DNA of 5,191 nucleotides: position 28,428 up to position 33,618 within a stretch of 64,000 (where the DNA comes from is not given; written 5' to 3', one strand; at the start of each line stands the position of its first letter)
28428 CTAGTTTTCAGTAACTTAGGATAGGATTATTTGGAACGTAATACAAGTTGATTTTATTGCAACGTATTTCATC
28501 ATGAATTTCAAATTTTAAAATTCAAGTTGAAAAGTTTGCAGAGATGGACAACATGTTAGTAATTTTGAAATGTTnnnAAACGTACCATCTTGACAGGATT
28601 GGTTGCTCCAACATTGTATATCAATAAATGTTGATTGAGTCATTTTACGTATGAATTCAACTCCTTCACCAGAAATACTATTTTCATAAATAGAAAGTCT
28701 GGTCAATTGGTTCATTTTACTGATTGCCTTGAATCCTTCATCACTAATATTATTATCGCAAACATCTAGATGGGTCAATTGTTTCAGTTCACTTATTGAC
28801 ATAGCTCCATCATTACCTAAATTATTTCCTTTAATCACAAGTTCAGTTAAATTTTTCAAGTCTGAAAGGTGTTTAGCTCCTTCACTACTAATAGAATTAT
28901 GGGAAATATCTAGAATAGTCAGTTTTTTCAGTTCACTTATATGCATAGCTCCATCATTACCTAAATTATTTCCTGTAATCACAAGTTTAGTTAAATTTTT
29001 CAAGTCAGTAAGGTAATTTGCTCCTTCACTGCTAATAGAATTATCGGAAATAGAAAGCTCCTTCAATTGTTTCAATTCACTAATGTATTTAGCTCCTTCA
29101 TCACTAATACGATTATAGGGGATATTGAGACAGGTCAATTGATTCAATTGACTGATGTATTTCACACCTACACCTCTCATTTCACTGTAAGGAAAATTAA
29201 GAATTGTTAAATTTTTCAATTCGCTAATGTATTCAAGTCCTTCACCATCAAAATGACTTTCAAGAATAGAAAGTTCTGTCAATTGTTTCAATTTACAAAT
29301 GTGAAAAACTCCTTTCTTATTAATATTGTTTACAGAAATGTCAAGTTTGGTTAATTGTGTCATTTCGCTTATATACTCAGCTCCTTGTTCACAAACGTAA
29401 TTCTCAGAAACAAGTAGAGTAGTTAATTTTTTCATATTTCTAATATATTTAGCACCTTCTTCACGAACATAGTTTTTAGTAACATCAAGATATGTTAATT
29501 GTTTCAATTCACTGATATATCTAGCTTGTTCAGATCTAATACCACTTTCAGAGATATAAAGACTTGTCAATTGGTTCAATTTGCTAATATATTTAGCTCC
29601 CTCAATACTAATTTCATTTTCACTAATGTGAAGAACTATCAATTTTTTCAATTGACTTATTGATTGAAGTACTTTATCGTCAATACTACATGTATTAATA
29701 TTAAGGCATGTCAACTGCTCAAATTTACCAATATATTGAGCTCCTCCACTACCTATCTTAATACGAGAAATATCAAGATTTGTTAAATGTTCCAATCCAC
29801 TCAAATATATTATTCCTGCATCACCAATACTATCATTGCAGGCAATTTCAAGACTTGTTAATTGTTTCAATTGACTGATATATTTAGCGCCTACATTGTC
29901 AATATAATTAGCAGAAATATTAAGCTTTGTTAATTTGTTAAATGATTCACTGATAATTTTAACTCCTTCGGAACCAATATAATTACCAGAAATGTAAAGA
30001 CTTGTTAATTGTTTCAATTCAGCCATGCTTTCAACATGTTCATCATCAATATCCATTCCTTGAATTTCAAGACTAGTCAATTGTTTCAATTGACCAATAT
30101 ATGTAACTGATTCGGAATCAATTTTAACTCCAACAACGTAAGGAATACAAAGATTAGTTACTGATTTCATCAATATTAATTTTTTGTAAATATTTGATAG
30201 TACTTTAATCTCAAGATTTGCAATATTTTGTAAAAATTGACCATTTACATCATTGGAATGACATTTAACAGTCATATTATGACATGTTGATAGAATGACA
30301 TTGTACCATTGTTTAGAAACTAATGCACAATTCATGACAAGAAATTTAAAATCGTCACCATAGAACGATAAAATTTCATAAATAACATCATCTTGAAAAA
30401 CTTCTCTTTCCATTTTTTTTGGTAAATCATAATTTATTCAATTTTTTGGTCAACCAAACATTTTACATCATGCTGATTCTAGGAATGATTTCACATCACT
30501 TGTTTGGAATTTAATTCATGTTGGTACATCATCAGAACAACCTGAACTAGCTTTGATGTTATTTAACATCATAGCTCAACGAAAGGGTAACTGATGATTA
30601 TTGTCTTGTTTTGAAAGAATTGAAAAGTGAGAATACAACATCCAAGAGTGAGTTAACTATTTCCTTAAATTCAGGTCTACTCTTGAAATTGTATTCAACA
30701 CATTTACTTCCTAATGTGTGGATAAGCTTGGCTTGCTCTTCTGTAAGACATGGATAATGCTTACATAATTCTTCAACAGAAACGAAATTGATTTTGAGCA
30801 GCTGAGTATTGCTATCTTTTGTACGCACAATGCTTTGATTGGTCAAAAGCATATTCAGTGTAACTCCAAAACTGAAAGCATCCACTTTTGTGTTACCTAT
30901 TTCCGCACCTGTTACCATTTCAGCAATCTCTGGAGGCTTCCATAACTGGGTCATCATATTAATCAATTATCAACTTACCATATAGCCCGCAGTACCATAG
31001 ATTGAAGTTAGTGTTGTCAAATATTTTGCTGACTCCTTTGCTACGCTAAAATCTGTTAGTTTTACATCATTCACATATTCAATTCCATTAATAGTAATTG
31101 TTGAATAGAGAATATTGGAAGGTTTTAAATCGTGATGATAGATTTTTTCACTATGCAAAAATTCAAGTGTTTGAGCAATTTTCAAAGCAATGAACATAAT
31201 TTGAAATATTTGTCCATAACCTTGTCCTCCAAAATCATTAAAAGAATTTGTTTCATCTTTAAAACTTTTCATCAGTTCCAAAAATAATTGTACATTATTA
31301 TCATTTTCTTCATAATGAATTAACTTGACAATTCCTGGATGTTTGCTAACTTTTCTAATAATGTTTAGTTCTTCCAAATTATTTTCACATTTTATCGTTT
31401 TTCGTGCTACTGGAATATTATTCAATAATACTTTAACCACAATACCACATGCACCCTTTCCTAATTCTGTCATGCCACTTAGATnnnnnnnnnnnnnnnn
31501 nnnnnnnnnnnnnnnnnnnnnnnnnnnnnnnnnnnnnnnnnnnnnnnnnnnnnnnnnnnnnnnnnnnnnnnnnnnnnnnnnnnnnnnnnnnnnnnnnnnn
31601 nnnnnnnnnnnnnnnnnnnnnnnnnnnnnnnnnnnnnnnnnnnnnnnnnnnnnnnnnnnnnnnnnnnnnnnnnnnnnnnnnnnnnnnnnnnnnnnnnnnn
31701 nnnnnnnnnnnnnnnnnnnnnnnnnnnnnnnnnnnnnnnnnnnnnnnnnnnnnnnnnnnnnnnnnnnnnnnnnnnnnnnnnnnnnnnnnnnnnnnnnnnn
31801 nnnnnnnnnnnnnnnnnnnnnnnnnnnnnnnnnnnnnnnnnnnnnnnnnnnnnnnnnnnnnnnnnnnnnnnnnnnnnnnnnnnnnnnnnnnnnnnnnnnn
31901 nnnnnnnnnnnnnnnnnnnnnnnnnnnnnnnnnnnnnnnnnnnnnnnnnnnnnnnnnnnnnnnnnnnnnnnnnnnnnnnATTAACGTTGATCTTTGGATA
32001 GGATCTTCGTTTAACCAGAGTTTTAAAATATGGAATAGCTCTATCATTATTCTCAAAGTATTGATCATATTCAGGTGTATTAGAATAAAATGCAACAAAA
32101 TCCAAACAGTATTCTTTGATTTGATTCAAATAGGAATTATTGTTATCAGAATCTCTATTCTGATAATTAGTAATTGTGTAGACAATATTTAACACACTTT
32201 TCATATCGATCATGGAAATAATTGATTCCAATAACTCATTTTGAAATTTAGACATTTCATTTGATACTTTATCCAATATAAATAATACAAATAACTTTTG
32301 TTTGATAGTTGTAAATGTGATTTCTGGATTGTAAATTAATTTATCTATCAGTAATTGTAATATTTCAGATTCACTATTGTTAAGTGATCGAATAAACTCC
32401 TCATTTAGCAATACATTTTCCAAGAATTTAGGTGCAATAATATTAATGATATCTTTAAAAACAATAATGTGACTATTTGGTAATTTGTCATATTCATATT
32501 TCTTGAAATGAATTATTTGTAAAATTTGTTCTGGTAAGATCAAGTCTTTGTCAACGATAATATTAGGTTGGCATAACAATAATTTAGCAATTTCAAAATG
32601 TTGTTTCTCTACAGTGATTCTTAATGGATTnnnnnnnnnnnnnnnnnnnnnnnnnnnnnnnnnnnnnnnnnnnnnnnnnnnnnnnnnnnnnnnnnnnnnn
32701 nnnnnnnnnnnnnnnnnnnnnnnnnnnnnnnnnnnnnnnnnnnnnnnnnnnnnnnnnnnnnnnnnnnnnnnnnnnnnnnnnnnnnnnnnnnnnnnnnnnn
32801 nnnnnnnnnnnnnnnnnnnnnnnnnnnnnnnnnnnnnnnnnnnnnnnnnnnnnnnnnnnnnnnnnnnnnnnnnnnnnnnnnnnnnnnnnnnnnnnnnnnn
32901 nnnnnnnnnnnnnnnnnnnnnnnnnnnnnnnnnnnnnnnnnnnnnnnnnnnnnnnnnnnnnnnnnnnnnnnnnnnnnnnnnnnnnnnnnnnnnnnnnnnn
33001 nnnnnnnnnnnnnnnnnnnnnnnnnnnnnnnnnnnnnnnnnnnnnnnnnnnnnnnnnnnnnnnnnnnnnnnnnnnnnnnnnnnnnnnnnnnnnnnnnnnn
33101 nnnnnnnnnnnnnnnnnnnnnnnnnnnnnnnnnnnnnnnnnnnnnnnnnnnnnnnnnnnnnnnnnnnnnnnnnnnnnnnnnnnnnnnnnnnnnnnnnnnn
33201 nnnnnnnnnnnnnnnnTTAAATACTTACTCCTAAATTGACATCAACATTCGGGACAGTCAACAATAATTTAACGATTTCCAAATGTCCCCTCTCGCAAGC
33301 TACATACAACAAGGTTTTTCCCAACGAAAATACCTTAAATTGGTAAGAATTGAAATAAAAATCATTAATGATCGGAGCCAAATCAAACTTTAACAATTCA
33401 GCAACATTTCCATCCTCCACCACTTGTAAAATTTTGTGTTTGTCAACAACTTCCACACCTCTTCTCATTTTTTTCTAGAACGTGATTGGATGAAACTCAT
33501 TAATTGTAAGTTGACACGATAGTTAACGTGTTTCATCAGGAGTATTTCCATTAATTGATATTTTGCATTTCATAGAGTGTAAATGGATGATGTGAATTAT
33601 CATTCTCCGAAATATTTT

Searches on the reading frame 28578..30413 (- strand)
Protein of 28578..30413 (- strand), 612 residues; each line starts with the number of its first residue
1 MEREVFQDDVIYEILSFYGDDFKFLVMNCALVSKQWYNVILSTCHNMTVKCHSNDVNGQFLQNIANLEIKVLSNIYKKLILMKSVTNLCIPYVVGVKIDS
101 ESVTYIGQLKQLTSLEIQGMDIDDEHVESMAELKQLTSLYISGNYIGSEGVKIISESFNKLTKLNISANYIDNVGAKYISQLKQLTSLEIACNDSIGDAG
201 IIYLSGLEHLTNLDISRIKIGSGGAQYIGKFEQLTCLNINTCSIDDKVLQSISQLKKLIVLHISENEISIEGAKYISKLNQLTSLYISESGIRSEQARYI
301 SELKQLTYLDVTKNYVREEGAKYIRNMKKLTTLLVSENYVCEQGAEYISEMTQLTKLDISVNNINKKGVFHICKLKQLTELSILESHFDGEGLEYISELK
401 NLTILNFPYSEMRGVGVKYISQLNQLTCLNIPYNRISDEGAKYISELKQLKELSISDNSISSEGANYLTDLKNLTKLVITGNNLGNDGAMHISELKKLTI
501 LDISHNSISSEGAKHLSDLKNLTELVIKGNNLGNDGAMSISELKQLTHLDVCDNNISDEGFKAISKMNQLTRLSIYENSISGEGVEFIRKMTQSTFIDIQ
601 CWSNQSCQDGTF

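Call 16: list_cluster_members(proteins=[window:28578-30413:-, window:36472-38085:-, window:19304-20869:-, window:21069-22169:-, window:16048-17322:-, window:7289-8713:-, window:10461-12137:+, window:54586-56511:+, window:58810-60672:-, window:34401-34616:+])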
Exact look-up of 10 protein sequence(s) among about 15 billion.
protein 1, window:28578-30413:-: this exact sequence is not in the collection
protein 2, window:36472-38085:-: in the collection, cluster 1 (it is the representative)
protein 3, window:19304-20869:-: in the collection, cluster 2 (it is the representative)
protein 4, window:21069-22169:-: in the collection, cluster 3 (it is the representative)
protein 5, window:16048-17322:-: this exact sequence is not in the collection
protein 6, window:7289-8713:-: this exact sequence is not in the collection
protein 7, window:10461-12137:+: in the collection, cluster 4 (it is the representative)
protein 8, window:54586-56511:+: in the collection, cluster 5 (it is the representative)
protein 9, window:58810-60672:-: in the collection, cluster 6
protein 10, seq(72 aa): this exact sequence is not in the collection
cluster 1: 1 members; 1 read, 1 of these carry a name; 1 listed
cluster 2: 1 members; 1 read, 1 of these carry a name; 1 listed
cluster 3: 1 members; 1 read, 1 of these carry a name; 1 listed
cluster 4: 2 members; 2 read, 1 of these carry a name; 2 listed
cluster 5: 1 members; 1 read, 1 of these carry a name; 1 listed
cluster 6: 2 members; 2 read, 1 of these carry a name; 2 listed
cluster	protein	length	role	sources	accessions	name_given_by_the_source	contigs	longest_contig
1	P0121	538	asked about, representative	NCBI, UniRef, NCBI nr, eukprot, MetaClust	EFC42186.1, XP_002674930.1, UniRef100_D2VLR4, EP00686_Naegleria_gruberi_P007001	predicted protein [Naegleria gruberi] | Predicted protein n=1 Tax=Naegleria gruberi TaxID=5762 RepID=D2VLR4_NAEGR | uncharacterized protein NAEGRDRAFT_69872 [Naegleria gruberi]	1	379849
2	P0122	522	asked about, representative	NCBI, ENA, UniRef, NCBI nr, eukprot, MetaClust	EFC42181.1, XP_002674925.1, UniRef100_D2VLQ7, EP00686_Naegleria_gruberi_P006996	hypothetical protein NAEGRDRAFT_80469 [Naegleria gruberi] | Uncharacterized protein n=1 Tax=Naegleria gruberi TaxID=5762 RepID=D2VLQ7_NAEGR | uncharacterized protein NAEGRDRAFT_80469 [Naegleria gruberi]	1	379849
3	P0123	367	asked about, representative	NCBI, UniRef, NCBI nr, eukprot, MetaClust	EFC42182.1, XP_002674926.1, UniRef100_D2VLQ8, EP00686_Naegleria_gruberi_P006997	hypothetical protein NAEGRDRAFT_83226 [Naegleria gruberi] | Uncharacterized protein n=1 Tax=Naegleria gruberi TaxID=5762 RepID=D2VLQ8_NAEGR | uncharacterized protein NAEGRDRAFT_83226 [Naegleria gruberi]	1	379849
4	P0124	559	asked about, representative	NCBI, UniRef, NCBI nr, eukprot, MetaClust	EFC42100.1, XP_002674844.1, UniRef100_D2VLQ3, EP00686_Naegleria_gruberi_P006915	predicted protein [Naegleria gruberi] | Predicted protein n=1 Tax=Naegleria gruberi TaxID=5762 RepID=D2VLQ3_NAEGR | uncharacterized protein NAEGRDRAFT_69861 [Naegleria gruberi]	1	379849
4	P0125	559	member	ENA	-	-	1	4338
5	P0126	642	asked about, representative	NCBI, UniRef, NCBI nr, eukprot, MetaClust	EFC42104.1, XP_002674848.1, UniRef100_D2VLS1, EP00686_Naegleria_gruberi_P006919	predicted protein [Naegleria gruberi] | Predicted protein n=1 Tax=Naegleria gruberi TaxID=5762 RepID=D2VLS1_NAEGR | uncharacterized protein NAEGRDRAFT_50610 [Naegleria gruberi]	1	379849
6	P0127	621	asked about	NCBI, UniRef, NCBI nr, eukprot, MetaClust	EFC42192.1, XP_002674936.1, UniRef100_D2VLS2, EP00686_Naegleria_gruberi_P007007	Hypothetical protein NAEGRDRAFT_69881 [Naegleria gruberi] | F-box domain-containing protein n=1 Tax=Naegleria gruberi TaxID=5762 RepID=D2VLS2_NAEGR | uncharacterized protein NAEGRDRAFT_69881 [Naegleria gruberi]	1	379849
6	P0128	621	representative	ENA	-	-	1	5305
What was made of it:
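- On Gene horizontally acquired by a eukaryote from bacteria: The window is a single N. gruberi scaffold with exact host proteins on both sides (call 16).
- Six ORFs of the window are exact matches to N. gruberi proteins (EFC42100, 42104, 42181, 42182, 42186, 42192) on one 379,849-bp scaffold (call 16).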

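Call 41: find_encoding_contigs(protein=P0128, flank=5000, max_places=3)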
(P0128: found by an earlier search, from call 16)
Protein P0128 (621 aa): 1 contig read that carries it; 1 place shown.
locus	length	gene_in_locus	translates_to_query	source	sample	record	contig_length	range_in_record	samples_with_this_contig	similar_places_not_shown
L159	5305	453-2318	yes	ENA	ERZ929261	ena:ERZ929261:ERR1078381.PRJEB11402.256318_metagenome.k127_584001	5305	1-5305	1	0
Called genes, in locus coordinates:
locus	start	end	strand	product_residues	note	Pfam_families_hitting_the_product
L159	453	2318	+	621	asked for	-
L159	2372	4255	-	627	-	PF00085:Thioredoxin, PF08534:Redoxin (faint), PF13905:Thioredoxin_8 (faint), PF25575:TPR_BSK1_C (faint), PF00515:TPR_1 (weak), PF13414:TPR_11, PF00515:TPR_1 (weak), PF00226:DnaJ, +8 more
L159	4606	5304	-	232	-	?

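Call 42: find_encoding_contigs(protein=P0125, flank=5000, max_places=3)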
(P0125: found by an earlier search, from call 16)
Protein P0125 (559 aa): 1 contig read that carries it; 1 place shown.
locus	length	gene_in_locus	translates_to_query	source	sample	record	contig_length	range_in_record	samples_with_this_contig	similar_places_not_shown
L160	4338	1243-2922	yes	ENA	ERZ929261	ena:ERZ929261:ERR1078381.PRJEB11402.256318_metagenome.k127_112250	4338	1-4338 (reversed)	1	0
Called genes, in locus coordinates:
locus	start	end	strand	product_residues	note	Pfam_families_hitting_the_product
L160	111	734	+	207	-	-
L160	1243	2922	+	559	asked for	-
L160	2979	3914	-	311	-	PF08238:Sel1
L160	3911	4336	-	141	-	?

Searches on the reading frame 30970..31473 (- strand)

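Call 35: search_protein_families(library=pfam, proteins=[window:30970-31473:-], max_evalue=0.01)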
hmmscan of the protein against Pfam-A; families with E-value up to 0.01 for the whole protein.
window:30970-31473:- (167 aa): 2 families
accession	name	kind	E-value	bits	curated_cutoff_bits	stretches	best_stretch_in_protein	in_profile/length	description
PF00069.31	Pkinase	-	1.4e-25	90.7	31.7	1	2-165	5-164/263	Protein kinase domain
PF07714.23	PK_Tyr_Ser-Thr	-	1.4e-12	47.9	23.1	1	2-148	5-152/258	Protein tyrosine and serine/threonine kinase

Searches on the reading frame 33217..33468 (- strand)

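Call 35: search_protein_families(library=pfam, proteins=[window:33217-33468:-], max_evalue=0.01)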
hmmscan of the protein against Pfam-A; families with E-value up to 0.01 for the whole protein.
window:33217-33468:- (83 aa): 5 families
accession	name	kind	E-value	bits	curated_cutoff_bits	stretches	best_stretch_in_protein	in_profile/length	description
PF13606.12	Ank_3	-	2.5e-06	27.7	22.3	1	50-78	2-29/30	Ankyrin repeat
PF00023.36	Ank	-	5.1e-06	26.9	21.1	1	50-78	2-29/33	Ankyrin repeat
PF12796.13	Ank_2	-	1.5e-05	25.9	27.3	1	47-78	57-87/90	Ankyrin repeats (3 copies)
PF13857.12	Ank_5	-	1.9e-05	25.3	27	1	52-79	18-44/56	Ankyrin repeats (many copies)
PF13637.12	Ank_4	-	0.0075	17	22.7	0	49-70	29-50/50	Ankyrin repeats (many copies)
